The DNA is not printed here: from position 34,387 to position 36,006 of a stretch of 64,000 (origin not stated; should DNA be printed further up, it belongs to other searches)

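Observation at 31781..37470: HydE/G/F maturases and TM1266-like regulator present, but no [FeFe] hydrogenase structural gene in 64 kb; the nearest hydrogenase is a [NiFe] group 3b enzyme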

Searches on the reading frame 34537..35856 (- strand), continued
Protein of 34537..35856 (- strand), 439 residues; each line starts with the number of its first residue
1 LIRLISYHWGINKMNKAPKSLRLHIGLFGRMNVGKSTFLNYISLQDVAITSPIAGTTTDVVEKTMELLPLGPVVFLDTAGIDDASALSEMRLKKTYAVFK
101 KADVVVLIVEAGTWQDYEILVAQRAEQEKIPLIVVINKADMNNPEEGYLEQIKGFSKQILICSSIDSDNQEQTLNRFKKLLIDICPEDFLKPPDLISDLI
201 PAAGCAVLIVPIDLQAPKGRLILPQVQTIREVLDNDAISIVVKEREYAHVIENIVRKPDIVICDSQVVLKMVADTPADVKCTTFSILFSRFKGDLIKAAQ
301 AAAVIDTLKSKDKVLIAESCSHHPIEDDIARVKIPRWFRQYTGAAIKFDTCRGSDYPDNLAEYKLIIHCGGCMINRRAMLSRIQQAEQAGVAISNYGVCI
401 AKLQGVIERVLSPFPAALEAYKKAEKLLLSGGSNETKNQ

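Call 101: search_protein_families(library=pfam, max_evalue=0.0001, proteins=[L103:12145-13473:+, L103:13566-14939:+, L103:14988-15689:+, L103:15689-15967:+, L103:16054-16710:+, L103:16707-17231:+, L103:17281-20430:+, L102:16792-18015:+, L102:18069-18842:+, L102:18846-19223:+])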
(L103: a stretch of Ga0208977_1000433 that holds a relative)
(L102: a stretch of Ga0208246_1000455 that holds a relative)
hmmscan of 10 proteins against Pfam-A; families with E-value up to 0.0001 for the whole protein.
L103:12145-13473:+ (442 aa): 2 families
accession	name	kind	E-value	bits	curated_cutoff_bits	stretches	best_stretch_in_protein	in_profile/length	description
PF04055.27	Radical_SAM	-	2e-14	54.6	29.5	1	147-314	1-163/166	Radical SAM superfamily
PF01455.23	HupF_HypC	-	1.5e-13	51.1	28.5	1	1-64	1-65/65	HupF/HypC family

L103:13566-14939:+ (457 aa): 2 families
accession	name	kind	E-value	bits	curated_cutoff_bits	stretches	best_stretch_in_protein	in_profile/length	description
PF06968.18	BATS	-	2.3e-17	63.4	22.2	1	261-366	1-87/88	Biotin and Thiamin Synthesis associated domain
PF04055.27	Radical_SAM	-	7.4e-17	62.5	29.5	1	77-232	2-151/166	Radical SAM superfamily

L103:14988-15689:+ (233 aa): 1 family
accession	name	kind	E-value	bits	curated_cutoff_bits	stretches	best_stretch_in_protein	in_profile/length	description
PF01891.21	CbiM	-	1.2e-49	169.3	23.1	1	2-229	1-202/205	Cobalt uptake substrate-specific transmembrane region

L103:15689-15967:+ (92 aa): 1 family
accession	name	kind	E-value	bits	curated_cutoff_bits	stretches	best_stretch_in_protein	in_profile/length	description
PF13190.11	PDGLE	-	3.9e-11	43.1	27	1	6-85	8-101/102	PDGLE domain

L103:16054-16710:+ (218 aa): 2 families
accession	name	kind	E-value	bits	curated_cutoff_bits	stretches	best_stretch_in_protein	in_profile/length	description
PF02629.25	CoA_binding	-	1.5e-18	67.8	22.3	1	82-177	2-96/97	CoA binding domain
PF06971.19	Put_DNA-bind_N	-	2.9e-09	37.3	27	1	8-53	4-49/49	Putative DNA-binding protein N-terminus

L103:16707-17231:+ (174 aa): 1 family
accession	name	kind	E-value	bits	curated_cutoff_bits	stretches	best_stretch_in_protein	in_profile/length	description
PF01257.25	2Fe-2S_thioredx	-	9.8e-44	149.2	24.8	1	15-165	2-143/145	Thioredoxin-like [2Fe-2S] ferredoxin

L103:17281-20430:+ (1049 aa): 13 families
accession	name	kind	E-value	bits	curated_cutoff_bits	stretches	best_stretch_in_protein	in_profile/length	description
PF01512.22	Complex1_51K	-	1.3e-44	152.1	31.2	1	191-362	1-149/150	Nuo51 FMN-binding domain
PF07992.20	Pyr_redox_2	-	1.8e-38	133.1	26.1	1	673-967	2-291/291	Pyridine nucleotide-disulphide oxidoreductase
PF10589.14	NADH_4Fe-4S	-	6.6e-28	96.9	23.5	1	473-557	1-85/85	NADH-ubiquinone oxidoreductase-F iron-sulfur binding region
PF14691.11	Fer4_20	-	7.1e-23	81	25.8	1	559-652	20-111/113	Dihydroprymidine dehydrogenase domain II, 4Fe-4S cluster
PF13738.12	Pyr_redox_3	-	8.7e-17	61.7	30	1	759-951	127-305/305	Pyridine nucleotide-disulphide oxidoreductase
PF00070.33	Pyr_redox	-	9.1e-14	52.2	22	1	803-877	1-79/82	Pyridine nucleotide-disulphide oxidoreductase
PF01262.27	AlaDh_PNT_C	-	4.7e-09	36.4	23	0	673-706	30-63/214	Alanine dehydrogenase/PNT, C-terminal domain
PF13450.12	NAD_binding_8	-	8.7e-09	36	21.9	1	676-710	1-35/68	NAD(P)-binding Rossmann-like domain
PF12831.13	FAD_oxidored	-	5.9e-08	32.8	27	0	674-709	2-37/416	FAD dependent oxidoreductase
PF01266.30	DAO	-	7.1e-07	29.5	27.9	1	673-707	1-35/353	FAD dependent oxidoreductase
PF13241.12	NAD_binding_7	-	1.3e-06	29.3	22.1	0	801-861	7-70/104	Putative NAD(P)-binding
PF03486.20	HI0933_like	-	2.6e-06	27.5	50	0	673-707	2-36/244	HI0933-like protein Rossmann domain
PF01134.28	GIDA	-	1.6e-05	24.6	22.1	0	674-701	2-29/391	Glucose inhibited division protein A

L102:16792-18015:+ (407 aa): 4 families
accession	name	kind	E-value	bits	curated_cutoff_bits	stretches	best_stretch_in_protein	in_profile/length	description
PF13650.11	Asp_protease_2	-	2e-13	51.3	24.3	1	55-148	2-89/90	Aspartyl protease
PF13975.11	gag-asp_proteas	-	1.3e-10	42.1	28.2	1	54-151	1-91/92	gag-polyprotein putative aspartyl protease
PF00595.29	PDZ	-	2.9e-05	24.8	23.2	0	322-371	12-64/81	PDZ domain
PF13180.12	PDZ_2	-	9e-05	23.1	27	0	339-394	19-72/80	PDZ domain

L102:18069-18842:+ (257 aa): 14 families
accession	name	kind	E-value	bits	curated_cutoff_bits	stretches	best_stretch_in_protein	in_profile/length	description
PF13847.12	Methyltransf_31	-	2.1e-21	76.6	27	1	31-132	3-113/145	Methyltransferase domain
PF13649.12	Methyltransf_25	-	1.4e-20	74.2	27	1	35-124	1-97/97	Methyltransferase domain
PF08241.18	Methyltransf_11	-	4.4e-20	72.6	21.2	1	36-127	1-94/95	Methyltransferase domain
PF08242.18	Methyltransf_12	-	4.3e-15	56.7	30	1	36-125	1-97/98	Methyltransferase domain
PF13489.12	Methyltransf_23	-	1.3e-12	48.2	27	1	20-182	10-161/164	Methyltransferase domain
PF01209.24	Ubie_methyltran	-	1.8e-09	37.8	20.1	1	16-127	32-150/233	ubiE/COQ5 methyltransferase family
PF05175.20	MTS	-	5.3e-07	29.9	23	1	23-127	23-137/170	Methyltransferase small domain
PF02353.26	CMAS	-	9.1e-07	28.9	27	1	13-136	44-172/273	Mycolic acid cyclopropane synthetase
PF05219.18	DREV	-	2.9e-06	27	26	1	31-129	94-187/265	DREV methyltransferase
PF08003.17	Methyltransf_9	-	2.9e-06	26.9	23.8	1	16-129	101-218/315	Protein of unknown function (DUF1698)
PF01135.25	PCMT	-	3.8e-05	24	20.3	1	10-86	53-134/210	Protein-L-isoaspartate(D-aspartate) O-methyltransferase (PCMT)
PF00891.24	Methyltransf_2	-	4e-05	23.5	22.3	1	13-128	44-164/210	O-methyltransferase domain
PF01728.25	FtsJ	-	5.2e-05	23.7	24.1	1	22-126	11-128/181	FtsJ-like methyltransferase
PF24675.1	NpmA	-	7.2e-05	22.6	60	0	17-70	9-63/214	16S rRNA (adenine(1408)-N(1))-methyltransferase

L102:18846-19223:+ (125 aa): 1 family
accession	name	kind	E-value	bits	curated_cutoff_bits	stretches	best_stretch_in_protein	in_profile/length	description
PF20460.3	DUF6713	-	3e-36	124.3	27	1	6-116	2-112/117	Family of unknown function (DUF6713)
